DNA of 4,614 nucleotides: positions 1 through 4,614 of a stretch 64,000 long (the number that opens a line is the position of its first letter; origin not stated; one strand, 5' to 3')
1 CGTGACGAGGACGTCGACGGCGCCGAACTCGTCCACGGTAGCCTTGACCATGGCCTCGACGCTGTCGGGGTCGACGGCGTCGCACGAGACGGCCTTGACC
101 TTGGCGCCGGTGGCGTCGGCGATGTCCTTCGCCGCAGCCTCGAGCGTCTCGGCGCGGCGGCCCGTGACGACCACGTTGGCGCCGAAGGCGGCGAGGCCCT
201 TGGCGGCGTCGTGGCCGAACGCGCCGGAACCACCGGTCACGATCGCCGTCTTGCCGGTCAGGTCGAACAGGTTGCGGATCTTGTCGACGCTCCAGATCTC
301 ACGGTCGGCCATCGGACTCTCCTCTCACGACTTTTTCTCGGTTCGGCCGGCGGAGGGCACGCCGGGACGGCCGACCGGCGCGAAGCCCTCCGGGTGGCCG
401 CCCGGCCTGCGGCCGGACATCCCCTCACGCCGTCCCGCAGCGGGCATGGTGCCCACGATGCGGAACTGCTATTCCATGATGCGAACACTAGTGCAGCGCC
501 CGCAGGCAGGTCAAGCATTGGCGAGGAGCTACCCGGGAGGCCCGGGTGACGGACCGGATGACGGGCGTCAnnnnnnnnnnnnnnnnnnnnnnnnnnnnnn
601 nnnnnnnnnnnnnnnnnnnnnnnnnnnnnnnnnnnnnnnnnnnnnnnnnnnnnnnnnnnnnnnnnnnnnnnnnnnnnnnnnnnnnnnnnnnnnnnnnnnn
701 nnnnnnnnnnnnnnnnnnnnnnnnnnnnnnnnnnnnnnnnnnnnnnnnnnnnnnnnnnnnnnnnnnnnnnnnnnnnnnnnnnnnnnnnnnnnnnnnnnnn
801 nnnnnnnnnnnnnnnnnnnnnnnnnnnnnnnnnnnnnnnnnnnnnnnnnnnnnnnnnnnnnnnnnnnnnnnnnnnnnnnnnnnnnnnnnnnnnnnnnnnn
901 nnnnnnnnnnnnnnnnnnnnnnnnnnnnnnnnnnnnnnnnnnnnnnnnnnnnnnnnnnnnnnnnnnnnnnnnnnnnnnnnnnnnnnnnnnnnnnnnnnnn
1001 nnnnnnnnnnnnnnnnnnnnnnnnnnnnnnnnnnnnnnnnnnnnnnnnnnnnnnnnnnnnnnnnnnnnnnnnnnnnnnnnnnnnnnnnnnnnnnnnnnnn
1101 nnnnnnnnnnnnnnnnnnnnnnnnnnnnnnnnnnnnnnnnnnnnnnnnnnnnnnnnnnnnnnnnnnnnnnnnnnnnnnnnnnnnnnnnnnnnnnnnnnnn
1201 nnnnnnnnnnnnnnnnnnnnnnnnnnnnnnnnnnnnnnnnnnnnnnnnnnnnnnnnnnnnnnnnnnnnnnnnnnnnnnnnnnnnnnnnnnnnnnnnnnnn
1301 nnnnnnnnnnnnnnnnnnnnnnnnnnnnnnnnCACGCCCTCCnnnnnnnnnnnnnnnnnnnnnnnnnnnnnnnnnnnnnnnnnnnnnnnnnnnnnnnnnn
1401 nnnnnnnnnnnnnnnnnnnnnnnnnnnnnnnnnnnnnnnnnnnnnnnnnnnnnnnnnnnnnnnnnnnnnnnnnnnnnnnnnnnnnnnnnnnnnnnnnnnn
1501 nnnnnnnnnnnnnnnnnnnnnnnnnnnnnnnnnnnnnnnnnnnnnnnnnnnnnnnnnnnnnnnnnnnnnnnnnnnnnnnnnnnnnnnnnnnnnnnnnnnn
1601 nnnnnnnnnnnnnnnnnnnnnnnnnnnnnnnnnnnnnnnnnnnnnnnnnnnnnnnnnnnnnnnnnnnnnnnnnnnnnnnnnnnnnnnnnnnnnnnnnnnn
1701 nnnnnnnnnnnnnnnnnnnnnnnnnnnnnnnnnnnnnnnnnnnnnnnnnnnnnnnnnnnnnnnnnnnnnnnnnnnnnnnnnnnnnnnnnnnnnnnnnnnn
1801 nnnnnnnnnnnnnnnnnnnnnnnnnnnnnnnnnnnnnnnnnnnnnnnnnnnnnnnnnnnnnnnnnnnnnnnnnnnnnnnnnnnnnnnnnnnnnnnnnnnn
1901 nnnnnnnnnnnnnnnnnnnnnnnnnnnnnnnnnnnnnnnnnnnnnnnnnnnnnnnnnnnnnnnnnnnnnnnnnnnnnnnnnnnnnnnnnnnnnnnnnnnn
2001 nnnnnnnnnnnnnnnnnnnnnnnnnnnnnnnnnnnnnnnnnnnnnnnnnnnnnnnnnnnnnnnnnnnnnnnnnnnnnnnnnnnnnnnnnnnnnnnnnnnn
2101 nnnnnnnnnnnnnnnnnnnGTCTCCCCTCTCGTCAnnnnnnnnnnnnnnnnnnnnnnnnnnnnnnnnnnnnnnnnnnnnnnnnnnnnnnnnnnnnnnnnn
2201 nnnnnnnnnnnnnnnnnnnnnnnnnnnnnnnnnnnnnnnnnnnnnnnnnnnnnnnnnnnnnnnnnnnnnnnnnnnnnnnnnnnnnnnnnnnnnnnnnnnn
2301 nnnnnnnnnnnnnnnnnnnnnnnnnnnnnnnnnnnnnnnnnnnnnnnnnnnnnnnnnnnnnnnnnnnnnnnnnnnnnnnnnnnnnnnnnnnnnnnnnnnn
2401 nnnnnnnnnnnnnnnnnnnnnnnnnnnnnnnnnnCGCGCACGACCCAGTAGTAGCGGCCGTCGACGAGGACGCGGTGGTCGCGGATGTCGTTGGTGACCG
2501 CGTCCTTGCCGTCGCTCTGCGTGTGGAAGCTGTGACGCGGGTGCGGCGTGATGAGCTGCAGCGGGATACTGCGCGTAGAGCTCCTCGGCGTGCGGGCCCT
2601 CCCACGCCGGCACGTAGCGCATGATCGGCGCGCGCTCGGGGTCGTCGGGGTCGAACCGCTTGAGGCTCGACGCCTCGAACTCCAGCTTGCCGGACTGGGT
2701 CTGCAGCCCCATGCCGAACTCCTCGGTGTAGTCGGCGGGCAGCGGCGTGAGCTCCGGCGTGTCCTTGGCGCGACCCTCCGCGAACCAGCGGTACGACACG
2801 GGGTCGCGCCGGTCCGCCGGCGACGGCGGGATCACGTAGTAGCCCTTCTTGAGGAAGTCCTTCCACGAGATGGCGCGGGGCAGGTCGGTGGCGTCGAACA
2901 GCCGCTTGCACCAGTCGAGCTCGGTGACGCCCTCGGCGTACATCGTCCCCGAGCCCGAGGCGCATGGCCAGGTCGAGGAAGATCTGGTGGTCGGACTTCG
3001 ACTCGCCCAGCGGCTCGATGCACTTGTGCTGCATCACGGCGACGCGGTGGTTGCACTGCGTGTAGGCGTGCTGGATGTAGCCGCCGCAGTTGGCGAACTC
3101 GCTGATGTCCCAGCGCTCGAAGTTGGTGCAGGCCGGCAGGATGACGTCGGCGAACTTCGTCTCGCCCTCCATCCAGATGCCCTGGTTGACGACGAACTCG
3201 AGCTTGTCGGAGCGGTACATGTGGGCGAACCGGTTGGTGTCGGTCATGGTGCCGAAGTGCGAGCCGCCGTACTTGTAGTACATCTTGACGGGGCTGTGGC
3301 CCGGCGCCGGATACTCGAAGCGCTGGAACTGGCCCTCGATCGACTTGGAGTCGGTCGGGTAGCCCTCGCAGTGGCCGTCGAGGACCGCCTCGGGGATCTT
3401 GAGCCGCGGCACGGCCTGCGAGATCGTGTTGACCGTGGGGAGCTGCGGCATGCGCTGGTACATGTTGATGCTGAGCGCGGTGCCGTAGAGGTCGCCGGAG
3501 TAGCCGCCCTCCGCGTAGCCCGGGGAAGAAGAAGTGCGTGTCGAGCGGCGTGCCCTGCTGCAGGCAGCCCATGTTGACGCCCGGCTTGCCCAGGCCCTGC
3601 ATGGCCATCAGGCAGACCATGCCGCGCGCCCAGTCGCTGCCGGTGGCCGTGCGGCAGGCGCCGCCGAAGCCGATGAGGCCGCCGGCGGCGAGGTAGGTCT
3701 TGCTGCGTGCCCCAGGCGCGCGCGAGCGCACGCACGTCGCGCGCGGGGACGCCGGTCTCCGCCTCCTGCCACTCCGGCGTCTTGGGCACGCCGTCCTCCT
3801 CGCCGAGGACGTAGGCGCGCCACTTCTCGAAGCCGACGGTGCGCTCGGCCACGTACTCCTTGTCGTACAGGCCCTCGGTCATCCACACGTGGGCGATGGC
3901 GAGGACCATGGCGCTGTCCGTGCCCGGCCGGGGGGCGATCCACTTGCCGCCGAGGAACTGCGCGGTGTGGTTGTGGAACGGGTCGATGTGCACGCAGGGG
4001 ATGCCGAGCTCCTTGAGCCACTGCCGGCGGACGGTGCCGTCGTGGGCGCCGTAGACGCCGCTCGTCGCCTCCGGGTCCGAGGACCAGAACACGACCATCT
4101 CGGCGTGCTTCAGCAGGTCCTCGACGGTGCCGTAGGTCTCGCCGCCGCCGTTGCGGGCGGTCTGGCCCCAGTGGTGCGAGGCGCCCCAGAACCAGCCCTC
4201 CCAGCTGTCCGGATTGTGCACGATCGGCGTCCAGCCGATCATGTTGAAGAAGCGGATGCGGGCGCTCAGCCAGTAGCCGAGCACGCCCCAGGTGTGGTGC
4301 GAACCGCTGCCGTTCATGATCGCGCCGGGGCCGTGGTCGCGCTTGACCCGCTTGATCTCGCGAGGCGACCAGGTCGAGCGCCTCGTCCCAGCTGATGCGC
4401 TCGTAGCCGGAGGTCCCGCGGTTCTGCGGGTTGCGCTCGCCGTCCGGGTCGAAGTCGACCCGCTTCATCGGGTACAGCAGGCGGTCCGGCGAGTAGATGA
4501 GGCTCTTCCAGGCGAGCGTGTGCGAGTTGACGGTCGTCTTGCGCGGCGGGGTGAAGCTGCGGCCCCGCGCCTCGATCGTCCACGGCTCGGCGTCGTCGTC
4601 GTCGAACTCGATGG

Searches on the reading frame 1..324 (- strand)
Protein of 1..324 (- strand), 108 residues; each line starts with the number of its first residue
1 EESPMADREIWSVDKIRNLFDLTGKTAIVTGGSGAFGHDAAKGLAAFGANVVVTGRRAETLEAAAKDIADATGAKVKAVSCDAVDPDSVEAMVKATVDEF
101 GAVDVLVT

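Call 34: search_protein_families(library=pfam, proteins=[window:1-324:-], max_evalue=0.001)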
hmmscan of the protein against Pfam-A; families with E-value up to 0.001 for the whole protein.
window:1-324:- (108 aa): 6 families
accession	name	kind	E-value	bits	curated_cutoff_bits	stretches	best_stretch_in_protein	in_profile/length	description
PF00106.31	adh_short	-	3.1e-17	63.1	26.6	1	25-107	1-82/195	short chain dehydrogenase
PF13561.12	adh_short_C2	-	2.1e-11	44.3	27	1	36-107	8-76/236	Enoyl-(Acyl carrier protein) reductase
PF08659.16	KR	-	1e-10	42.3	22.6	1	26-103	2-82/180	KR domain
PF02737.24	3HCDH_N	-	0.00011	22.7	22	1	32-99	6-73/180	3-hydroxyacyl-CoA dehydrogenase, NAD binding domain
PF03807.23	F420_oxidored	-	0.00065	20.7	21.6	1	28-82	4-61/94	NADP oxidoreductase coenzyme F420-dependent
PF03435.24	Sacchrp_dh_NADP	-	0.00086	20.1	25.1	0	32-96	5-69/129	Saccharopine dehydrogenase NADP binding domain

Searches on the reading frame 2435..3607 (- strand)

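Call 34: search_protein_families(library=pfam, proteins=[window:2435-3607:-], max_evalue=0.001)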
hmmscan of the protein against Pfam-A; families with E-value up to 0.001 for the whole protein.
window:2435-3607:- (391 aa): 1 family
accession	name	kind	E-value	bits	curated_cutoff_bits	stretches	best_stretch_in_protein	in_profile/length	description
PF00384.28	Molybdopterin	-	4.6e-11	42.8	24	1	101-214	253-351/353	Molybdopterin oxidoreductase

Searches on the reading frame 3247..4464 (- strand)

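Call 34: search_protein_families(library=pfam, proteins=[window:3247-4464:-], max_evalue=0.001)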
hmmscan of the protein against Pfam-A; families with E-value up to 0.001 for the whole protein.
window:3247-4464:- (406 aa): 1 family
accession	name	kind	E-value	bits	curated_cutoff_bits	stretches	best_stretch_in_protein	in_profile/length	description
PF00384.28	Molybdopterin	-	3.3e-07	30.1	24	1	118-216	105-183/353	Molybdopterin oxidoreductase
